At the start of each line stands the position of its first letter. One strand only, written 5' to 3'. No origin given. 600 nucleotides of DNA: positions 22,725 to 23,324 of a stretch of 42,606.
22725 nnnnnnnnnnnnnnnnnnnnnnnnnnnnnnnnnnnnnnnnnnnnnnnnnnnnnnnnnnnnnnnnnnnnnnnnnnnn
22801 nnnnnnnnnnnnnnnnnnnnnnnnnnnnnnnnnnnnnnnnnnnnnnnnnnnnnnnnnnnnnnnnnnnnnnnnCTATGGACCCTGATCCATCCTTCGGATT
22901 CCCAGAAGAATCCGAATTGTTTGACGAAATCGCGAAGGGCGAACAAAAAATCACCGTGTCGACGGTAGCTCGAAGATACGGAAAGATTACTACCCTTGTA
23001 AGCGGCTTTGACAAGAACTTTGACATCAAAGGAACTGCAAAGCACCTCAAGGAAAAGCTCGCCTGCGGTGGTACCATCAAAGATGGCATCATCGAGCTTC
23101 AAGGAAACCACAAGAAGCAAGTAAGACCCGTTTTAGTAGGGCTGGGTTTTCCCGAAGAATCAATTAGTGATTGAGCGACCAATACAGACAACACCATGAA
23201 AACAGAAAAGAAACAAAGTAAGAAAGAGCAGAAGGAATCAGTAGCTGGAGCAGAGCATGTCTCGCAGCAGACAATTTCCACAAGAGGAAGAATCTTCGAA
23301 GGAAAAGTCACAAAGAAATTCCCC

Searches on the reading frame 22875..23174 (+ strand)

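Call 79: search_protein_families(library=pfam, proteins=[window:22875-23174:+], max_evalue=0.001)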
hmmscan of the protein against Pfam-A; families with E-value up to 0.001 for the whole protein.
window:22875-23174:+ (99 aa): 1 family
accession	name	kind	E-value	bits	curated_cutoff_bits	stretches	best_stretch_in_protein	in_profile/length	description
PF01253.27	SUI1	-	9.8e-19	68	25.5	1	23-93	2-77/77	Translation initiation factor SUI1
